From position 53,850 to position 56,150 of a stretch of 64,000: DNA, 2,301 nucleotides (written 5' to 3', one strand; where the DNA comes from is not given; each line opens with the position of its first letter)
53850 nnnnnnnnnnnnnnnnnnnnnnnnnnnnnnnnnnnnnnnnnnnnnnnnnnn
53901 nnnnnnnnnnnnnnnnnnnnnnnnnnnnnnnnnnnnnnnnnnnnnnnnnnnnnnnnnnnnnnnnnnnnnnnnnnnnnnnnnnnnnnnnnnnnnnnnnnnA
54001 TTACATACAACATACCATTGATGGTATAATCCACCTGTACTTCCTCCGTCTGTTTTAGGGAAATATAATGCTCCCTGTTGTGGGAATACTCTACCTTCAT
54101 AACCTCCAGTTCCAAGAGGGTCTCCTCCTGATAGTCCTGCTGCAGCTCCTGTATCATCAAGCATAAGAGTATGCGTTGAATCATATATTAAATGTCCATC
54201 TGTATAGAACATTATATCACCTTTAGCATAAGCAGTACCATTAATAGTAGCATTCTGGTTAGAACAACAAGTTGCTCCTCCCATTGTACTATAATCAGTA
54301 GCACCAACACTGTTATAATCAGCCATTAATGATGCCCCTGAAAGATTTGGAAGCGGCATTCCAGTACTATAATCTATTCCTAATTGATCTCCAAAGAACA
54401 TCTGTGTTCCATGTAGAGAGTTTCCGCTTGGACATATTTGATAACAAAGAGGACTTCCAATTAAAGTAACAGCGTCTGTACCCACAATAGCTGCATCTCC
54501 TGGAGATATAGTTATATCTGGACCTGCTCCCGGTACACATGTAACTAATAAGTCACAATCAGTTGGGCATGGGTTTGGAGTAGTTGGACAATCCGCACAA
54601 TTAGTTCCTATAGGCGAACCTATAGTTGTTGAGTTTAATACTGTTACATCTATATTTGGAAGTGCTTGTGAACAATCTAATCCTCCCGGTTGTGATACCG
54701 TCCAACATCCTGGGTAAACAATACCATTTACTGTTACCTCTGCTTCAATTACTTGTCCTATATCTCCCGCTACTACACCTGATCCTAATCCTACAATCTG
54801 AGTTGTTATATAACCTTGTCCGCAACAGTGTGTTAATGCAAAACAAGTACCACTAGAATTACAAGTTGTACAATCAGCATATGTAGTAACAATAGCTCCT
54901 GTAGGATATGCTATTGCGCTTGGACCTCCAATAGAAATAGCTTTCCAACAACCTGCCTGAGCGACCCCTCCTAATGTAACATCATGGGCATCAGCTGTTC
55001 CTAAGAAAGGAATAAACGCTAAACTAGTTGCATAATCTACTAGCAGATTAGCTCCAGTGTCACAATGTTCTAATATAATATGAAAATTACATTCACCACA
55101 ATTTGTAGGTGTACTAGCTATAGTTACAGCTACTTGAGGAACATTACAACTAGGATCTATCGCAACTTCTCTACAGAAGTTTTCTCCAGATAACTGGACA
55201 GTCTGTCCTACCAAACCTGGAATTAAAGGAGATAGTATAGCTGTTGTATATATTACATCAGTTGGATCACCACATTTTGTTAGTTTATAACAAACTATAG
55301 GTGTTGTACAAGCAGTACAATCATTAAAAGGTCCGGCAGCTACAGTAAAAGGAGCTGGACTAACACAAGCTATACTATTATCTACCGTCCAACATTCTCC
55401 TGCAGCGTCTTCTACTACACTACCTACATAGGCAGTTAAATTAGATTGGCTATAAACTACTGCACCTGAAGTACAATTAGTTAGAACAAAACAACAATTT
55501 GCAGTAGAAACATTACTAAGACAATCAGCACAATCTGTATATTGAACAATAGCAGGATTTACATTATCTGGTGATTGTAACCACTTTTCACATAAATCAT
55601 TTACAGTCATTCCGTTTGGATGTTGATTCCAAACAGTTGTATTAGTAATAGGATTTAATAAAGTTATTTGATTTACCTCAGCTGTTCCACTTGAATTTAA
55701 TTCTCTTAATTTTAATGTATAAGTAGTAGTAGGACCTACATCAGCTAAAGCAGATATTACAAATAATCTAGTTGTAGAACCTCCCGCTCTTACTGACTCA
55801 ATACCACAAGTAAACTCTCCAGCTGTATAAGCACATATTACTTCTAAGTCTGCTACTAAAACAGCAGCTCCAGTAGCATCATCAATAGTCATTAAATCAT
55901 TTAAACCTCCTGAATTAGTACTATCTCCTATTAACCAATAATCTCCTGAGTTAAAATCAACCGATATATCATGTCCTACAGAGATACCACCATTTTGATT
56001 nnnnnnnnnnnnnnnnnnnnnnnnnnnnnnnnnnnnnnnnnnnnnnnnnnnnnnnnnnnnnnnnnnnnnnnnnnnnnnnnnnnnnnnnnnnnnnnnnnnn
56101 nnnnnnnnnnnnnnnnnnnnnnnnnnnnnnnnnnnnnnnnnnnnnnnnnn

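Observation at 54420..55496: Undescribed ~65-80-aa cysteine module repeated in tandem (array 1)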

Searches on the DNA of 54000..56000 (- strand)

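Call 7: search_dna_similar(query=window:54000-56000:-, collection=phages, mode=distant)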
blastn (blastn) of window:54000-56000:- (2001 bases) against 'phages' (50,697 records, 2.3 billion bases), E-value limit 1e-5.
No match.

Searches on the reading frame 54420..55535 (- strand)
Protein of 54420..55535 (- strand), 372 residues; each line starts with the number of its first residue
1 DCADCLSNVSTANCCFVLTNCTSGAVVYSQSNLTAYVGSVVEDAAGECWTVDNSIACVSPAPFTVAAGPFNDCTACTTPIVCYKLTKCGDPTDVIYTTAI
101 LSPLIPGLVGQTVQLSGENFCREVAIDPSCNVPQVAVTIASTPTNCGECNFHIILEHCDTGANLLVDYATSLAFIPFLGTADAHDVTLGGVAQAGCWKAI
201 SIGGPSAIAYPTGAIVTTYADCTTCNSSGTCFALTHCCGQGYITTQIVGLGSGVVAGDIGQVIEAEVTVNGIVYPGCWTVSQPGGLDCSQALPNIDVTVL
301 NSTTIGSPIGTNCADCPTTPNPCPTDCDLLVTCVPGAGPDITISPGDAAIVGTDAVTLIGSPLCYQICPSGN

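Call 8: search_dna_similar(query=window:54420-55535:-, collection=phages, mode=protein, max_evalue=0.001)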
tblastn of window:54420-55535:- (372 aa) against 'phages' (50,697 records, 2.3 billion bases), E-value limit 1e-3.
No match.
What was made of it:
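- Closest known: PhiCrAss001 tail fibre system. Different: No homology between the window's giant protein and any GenBank phage record was found (calls 7, 8).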

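Call 12: find_homologous_proteins(query=window:54588-55520:-, max_evalue=0.001)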
Query window:54588-55520:-: 2029 candidates shared short words with the query, none scored E <= 0.001.
